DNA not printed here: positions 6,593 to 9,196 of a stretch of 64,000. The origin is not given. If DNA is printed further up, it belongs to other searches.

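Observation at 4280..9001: AAA+ ATPase / dead-phosphatase / WYL regulator / acidic protein cassette beside a type IV nuclease: candidate uncharacterised defence or conflict system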

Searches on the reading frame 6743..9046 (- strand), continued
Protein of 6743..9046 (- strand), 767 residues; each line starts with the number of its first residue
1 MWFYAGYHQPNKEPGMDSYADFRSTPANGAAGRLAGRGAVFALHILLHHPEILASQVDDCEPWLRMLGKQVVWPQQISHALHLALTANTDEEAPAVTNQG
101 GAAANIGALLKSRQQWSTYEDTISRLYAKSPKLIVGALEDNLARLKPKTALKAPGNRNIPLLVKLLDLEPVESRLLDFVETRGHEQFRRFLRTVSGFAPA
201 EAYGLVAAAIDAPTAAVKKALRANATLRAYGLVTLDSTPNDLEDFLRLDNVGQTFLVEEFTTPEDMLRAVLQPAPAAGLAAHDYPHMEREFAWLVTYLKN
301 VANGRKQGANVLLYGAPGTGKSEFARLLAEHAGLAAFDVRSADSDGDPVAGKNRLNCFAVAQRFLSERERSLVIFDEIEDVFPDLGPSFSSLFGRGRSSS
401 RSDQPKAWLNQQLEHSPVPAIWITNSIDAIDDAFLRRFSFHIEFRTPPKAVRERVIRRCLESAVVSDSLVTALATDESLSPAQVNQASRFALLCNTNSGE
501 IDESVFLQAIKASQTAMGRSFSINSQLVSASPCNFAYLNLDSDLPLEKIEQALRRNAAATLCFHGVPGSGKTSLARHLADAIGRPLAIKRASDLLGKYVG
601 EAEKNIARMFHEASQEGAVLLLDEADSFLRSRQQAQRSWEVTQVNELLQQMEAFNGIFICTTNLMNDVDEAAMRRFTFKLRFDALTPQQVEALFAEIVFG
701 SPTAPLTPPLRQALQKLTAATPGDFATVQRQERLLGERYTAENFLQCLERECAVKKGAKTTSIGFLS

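Call 41: find_encoding_contigs(protein=P0074, flank=8000, max_places=2)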
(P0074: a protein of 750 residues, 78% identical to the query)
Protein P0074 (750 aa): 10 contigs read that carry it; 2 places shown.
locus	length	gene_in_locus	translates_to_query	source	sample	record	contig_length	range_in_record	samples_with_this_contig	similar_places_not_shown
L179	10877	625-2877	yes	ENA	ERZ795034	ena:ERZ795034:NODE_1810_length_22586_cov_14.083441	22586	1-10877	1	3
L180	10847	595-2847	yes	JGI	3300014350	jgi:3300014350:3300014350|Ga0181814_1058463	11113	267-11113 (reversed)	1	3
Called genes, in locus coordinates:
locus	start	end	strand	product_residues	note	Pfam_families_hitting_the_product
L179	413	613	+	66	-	-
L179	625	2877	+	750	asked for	PF02367:TsaE (faint), PF13191:AAA_16 (faint), PF24883:NPHP3_N (faint), PF00004:AAA, PF00910:RNA_helicase (faint), PF01443:Viral_helicase1 (faint), PF05729:NACHT (faint), PF00004:AAA, +6 more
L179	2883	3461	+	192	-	PF05706:CDKN3, PF22785:Tc-R-P, PF22784:PTP-SAK, PF00782:DSPc (weak)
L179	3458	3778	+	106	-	-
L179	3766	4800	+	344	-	PF13280:WYL (weak), PF25583:WCX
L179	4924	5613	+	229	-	-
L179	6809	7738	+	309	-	PF14559:TPR_19 (weak), PF13431:TPR_17 (faint)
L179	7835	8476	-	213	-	PF13353:Fer4_12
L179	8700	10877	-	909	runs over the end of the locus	PF14237:GYF_2, PF00069:Pkinase, PF07714:PK_Tyr_Ser-Thr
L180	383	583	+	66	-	-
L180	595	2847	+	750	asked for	PF02367:TsaE (faint), PF13191:AAA_16 (faint), PF24883:NPHP3_N (faint), PF00004:AAA, PF00910:RNA_helicase (faint), PF01443:Viral_helicase1 (faint), PF05729:NACHT (faint), PF00004:AAA, +6 more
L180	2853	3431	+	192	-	PF05706:CDKN3, PF22785:Tc-R-P, PF22784:PTP-SAK, PF00782:DSPc (weak)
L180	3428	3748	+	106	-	-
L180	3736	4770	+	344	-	PF13280:WYL (weak), PF25583:WCX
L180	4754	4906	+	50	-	-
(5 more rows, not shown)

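Call 42: find_encoding_contigs(protein=P0083, flank=8000, max_places=2)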
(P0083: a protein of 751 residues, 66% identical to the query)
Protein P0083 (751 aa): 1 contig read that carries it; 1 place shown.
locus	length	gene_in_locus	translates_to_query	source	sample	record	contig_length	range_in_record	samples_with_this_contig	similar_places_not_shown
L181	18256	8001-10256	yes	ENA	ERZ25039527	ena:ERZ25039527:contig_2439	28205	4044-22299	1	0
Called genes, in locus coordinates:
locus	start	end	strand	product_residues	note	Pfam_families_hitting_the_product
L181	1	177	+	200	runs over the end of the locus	-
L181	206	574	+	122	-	PF25583:WCX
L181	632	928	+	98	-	-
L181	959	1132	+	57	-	-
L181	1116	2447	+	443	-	PF11074:DUF2779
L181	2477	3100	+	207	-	-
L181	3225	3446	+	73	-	PF01527:HTH_Tnp_1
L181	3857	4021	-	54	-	PF03230:Antirestrict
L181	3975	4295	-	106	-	PF03230:Antirestrict (weak)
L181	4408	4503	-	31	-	-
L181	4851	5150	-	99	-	-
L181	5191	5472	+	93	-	-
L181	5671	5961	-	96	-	-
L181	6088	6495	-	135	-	-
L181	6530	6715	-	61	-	-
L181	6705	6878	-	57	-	-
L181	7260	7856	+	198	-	-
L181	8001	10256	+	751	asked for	PF13401:AAA_22 (faint), PF13191:AAA_16 (faint), PF00910:RNA_helicase (faint), PF20720:nSTAND3 (faint), PF13479:AAA_24 (faint), PF02367:TsaE (faint), PF00004:AAA, PF00004:AAA, +8 more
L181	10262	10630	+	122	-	-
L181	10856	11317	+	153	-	-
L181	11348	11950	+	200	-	PF25583:WCX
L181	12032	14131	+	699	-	PF03781:FGE-sulfatase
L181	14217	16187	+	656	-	PF11074:DUF2779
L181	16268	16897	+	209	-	-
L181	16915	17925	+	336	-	PF13280:WYL, PF25583:WCX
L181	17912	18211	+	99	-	-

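Call 43: find_encoding_contigs(protein=P0095, flank=8000, max_places=3)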
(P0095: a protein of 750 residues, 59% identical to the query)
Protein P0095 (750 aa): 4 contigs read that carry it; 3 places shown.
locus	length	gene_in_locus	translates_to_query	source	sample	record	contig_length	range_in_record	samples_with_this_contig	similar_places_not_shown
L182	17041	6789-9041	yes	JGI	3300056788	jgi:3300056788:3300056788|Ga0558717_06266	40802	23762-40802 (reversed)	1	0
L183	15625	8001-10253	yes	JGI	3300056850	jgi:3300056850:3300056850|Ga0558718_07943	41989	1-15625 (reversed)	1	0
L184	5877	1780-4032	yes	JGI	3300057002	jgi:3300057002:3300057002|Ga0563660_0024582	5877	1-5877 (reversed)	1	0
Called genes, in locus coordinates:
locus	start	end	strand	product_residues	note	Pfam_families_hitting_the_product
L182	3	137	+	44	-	?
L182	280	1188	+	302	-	PF14236:DruA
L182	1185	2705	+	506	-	PF13808:DDE_Tnp_1_assoc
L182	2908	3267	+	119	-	PF12684:DUF3799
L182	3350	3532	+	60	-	-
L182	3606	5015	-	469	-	PF01609:DDE_Tnp_1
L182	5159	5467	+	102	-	-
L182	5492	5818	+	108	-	-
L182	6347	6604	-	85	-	-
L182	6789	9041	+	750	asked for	PF13191:AAA_16 (faint), PF05496:RuvB_N (faint), PF00004:AAA, PF00910:RNA_helicase (faint), PF07724:AAA_2 (faint), PF07728:AAA_5 (faint), PF13207:AAA_17 (faint), PF00004:AAA, +4 more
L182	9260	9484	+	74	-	-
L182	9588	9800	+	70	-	-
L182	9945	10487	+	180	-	-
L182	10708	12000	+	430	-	PF01609:DDE_Tnp_1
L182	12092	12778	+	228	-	-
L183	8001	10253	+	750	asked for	PF13191:AAA_16 (faint), PF05496:RuvB_N (faint), PF00004:AAA, PF00910:RNA_helicase (faint), PF07724:AAA_2 (faint), PF07728:AAA_5 (faint), PF13207:AAA_17 (faint), PF00004:AAA, +4 more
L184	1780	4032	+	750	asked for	PF13191:AAA_16 (faint), PF05496:RuvB_N (faint), PF00004:AAA, PF00910:RNA_helicase (faint), PF07724:AAA_2 (faint), PF07728:AAA_5 (faint), PF13207:AAA_17 (faint), PF00004:AAA, +4 more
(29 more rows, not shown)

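Call 74: search_dna_similar(query=window:6743-9001:-, collection=plasmids, mode=protein, max_evalue=1e-40, max_rows=25)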
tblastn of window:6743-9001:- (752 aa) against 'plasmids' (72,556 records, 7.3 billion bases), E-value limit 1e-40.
Records with a match: 20; places in all: 21; records where one place covers at least 80% of the query: 6.
Best place of each record, by identity: <60% 20.
By first word of the organism name: Ralstonia 3; Variovorax 3; Diaphorobacter 1; Candidatus 1; Sphaerotilus 1; Rhodoferax 1; Methylomonas 1; Azospirillum 1; Leisingera 1; Pseudomonas 1; and 6 more.
By predicted mobility (MOB-suite, as given by PLSDB): non-mobilizable 15; mobilizable 3; conjugative 2.
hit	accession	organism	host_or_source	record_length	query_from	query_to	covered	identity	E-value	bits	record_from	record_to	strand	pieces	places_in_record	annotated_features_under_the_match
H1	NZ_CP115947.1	Ralstonia solanacearum MolK2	Musa sp.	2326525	49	751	93%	39.5%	5e-137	454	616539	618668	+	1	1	record has no annotation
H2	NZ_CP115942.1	Ralstonia syzygii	Musa sp.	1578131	49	751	93%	39.3%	4e-138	457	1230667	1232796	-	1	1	none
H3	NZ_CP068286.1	Ralstonia syzygii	Musa balbisiana cultivar Kepok,banana ...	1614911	49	751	93%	39.3%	4e-138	457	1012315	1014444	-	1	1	record has no annotation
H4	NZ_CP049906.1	Diaphorobacter sp. HDW4B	single bacterial strain,Hydrophilus ...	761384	143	751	81%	39.0%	8e-125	419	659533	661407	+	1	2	ATP-binding protein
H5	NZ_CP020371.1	Candidatus Thiodictyon syntrophicum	meromictic lake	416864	146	740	79%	39.4%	2e-99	344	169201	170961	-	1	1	AAA family ATPase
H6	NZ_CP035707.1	Sphaerotilus sulfidivorans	cell culture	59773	143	752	81%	35.4%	2e-97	338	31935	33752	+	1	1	ATP-binding protein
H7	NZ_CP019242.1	Rhodoferax antarcticus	Whole organism,environment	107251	246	751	67%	41.6%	2e-101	351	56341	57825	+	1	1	ATP-binding protein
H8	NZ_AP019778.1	Methylomonas koyamae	-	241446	206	751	73%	37.7%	1e-107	369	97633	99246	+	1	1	ATP-binding protein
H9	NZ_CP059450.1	Azospirillum brasilense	Prokaryotes,soil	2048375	142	752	81%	33.6%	1e-75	275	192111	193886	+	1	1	none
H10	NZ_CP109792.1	Leisingera thetidis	-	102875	206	750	72%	36.8%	3e-78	282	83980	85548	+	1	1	AAA family ATPase | hypothetical protein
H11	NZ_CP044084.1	Pseudomonas luteola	Homo sapiens,clinical isolate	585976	248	751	67%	37.4%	8e-86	305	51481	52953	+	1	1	ATP-binding protein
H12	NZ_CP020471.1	Fuscovulum blasticum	cell culture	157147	290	750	61%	40.0%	5e-79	285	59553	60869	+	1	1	AAA family ATPase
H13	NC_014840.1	Pantoea sp. At-9b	-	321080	246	751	67%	36.0%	7e-82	293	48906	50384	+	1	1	ATP-binding protein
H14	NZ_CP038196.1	Paracoccus versutus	single cell,soil adjacent to the roots ...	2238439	226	752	70%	33.9%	5e-59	225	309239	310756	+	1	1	none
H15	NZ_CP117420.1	Novosphingobium humi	Single cell,Soil from military shooting ...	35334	245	750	67%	34.0%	2e-61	232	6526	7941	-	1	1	ATP-binding protein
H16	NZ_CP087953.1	Desulfosarcina sp. BuS5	-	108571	209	740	71%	31.9%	1e-56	218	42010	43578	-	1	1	AAA family ATPase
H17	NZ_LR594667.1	Variovorax sp. SRS16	linuron-contaminated soil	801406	206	744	72%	30.8%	7e-55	212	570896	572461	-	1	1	AAA family ATPase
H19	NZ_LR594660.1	Variovorax sp. PBL-H6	linuron-contaminated soil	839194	206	744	72%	30.8%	7e-55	212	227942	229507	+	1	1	AAA family ATPase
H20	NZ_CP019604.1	Croceicoccus marinus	-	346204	245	750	67%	31.6%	6e-55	213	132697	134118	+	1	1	AAA family ATPase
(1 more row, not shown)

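Call 75: get_annotated_region(hit=H6, flank=6000)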
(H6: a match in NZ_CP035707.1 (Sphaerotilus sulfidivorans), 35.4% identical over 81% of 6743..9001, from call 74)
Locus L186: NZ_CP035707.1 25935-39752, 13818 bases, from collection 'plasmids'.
description: Sphaerotilus sulfidivorans strain D-507 plasmid pSna507_unt13, complete sequence
organism: Sphaerotilus sulfidivorans (NCBI taxid 639200)
taxonomy: Bacteria; Pseudomonadota; Betaproteobacteria; Burkholderiales; Sphaerotilaceae; Sphaerotilus; Sphaerotilus sulfidivorans
host: -; source: cell culture; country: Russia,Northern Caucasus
typing (MOB-suite, as given by PLSDB): non-mobilizable
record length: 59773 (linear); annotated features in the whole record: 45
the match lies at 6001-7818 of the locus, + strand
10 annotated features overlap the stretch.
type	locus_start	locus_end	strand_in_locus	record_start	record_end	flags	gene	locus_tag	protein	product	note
CDS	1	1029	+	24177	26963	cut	pglZ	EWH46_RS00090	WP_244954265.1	BREX-2 system phosphatase PglZ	-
CDS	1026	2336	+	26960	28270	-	brxD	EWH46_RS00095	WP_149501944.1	BREX system ATP-binding protein BrxD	-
CDS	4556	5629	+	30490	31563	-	-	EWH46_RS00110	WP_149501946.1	WYL domain-containing protein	-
CDS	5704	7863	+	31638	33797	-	-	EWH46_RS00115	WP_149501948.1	ATP-binding protein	-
CDS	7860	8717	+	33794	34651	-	-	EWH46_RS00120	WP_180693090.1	Sir2 family NAD-dependent protein deacetylase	-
CDS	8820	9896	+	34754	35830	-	-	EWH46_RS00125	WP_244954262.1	DUF4804 domain-containing protein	-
CDS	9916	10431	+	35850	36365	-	-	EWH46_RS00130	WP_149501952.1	dual specificity protein phosphatase family protein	-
CDS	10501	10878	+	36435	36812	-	-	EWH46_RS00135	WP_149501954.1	hypothetical protein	-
CDS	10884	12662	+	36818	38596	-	-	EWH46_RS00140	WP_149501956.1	hypothetical protein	-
CDS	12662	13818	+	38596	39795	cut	-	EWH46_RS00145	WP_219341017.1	MoxR family ATPase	-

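Call 76: get_annotated_region(hit=H5, flank=6000)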
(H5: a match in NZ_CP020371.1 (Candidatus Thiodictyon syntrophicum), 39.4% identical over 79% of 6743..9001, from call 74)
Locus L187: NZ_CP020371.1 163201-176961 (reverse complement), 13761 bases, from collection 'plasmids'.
description: Candidatus Thiodictyon syntrophicum strain Cad16T plasmid pTs417, complete sequence
organism: Candidatus Thiodictyon syntrophicum (NCBI taxid 1166950)
taxonomy: Bacteria; Pseudomonadota; Gammaproteobacteria; Chromatiales; Chromatiaceae; Thiodictyon; Candidatus Thiodictyon syntrophicum
host: -; source: meromictic lake; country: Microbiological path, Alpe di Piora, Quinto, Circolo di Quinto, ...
typing (MOB-suite, as given by PLSDB): non-mobilizable
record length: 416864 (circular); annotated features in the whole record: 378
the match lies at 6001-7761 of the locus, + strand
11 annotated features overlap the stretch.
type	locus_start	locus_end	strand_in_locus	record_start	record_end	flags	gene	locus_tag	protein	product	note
CDS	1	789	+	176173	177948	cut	-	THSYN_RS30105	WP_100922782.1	RNB domain-containing ribonuclease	-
CDS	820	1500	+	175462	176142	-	-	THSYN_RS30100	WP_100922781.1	toprim domain-containing protein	-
CDS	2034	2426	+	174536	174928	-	-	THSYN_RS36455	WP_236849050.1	TraB/VirB10 family protein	-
CDS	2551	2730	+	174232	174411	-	-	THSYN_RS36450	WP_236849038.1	TrbI/VirB10 family protein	-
CDS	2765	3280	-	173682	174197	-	-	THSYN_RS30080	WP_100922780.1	DUF3368 domain-containing protein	-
CDS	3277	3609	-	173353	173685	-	-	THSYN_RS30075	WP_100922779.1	type II toxin-antitoxin system prevent-host-death family antitoxin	GO:0008219 - cell death [Evidence IEA]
CDS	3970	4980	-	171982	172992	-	-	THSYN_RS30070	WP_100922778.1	WYL domain-containing protein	-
CDS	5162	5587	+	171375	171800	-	-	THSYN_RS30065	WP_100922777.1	hypothetical protein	-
CDS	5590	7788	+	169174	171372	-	-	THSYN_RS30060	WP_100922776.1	AAA family ATPase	-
CDS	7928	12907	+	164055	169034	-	-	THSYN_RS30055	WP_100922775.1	hypothetical protein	-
CDS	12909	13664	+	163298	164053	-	-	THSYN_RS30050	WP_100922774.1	hypothetical protein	-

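Call 77: search_protein_families(library=padloc, proteins=[L186:4556-5629:+, L186:5704-7863:+, L186:7860-8717:+, L186:8820-9896:+, L186:9916-10431:+, L186:10501-10878:+, L186:10884-12662:+, L187:5162-5587:+, L187:7928-12907:+, L187:12909-13664:+], max_evalue=0.001)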
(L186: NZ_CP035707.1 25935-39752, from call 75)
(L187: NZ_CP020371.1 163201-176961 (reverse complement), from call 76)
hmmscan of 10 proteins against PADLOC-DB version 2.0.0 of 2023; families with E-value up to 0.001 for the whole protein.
L186:4556-5629:+ (357 aa): 6 families
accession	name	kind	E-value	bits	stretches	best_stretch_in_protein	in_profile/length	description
PDLC01652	WYL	-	3.4e-22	77.5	1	148-339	11-162/162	"CAS-I,CAS-II,CAS-III,CAS-IV,CAS-V,CAS-VI; associated_signaling"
PDLC01766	Cas3c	-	8.7e-10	35.4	1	259-343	233-317/1009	-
PDLC01457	WYL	-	1.3e-06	26.2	1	10-324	3-226/229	"CAS-I,CAS-II,CAS-III,CAS-IV,CAS-V,CAS-VI; associated_signaling"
PDLC01046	WYL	-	9.5e-06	23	0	11-62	85-135/435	HTH-WYL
PDLC01484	WYL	-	5.7e-05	20.4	0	309-342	403-436/437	"CAS-I,CAS-II,CAS-III,CAS-IV,CAS-V,CAS-VI; associated_signaling"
PDLC01510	WYL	-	5.7e-05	20.4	0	309-342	403-436/437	"CAS-I,CAS-II,CAS-III,CAS-IV,CAS-V,CAS-VI; associated_signaling"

L186:5704-7863:+ (719 aa): 9 families
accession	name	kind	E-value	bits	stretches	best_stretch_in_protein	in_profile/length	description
PDLC02196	IetA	-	1.4e-32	111.5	2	500-653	124-278/374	-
PDLC02195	IetA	-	4.8e-29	99.9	1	501-636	140-278/395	-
PDLC04232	IetA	-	3.1e-25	87.3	1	500-649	118-270/330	-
PDLC04231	IetA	-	3.8e-17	61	1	499-622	118-244/262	-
PDLC00915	TRIP13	-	3.5e-13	47.6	1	502-635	67-221/302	TRIP13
PDLC00914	TRIP13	-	2.9e-11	41.4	1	542-639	128-232/302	TRIP13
PDLC03838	DolB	-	8.4e-10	36.4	0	501-566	169-239/375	-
PDLC04140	mad8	-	3.9e-08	31.2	0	254-280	29-57/314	mads_8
PDLC04606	PDC-M37B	-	0.00011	19.5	0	254-275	176-197/390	-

L186:7860-8717:+ (285 aa): 0 families

L186:8820-9896:+ (358 aa): 0 families

L186:9916-10431:+ (171 aa): 0 families

L186:10501-10878:+ (125 aa): 0 families

L186:10884-12662:+ (592 aa): 0 families

L187:5162-5587:+ (141 aa): 0 families

L187:7928-12907:+ (1659 aa): 7 families
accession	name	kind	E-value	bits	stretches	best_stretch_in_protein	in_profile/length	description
PDLC03971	TmtA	-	2.3e-70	235.6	2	3-728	22-722/1782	-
PDLC03964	TmtA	-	1.9e-21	73.9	1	22-390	36-351/1538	-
PDLC03970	TmtA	-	9.9e-21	71.4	1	27-125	57-135/1552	-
PDLC03966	TmtA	-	1.8e-19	67.1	2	22-138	33-140/1655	-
PDLC03972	TmtA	-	5.9e-16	55.7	1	34-132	43-127/1302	-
PDLC03965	TmtA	-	9.5e-16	55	2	25-135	23-117/1370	-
PDLC03969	TmtA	-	0.00084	15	0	35-125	32-119/1563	-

L187:12909-13664:+ (251 aa): 0 families
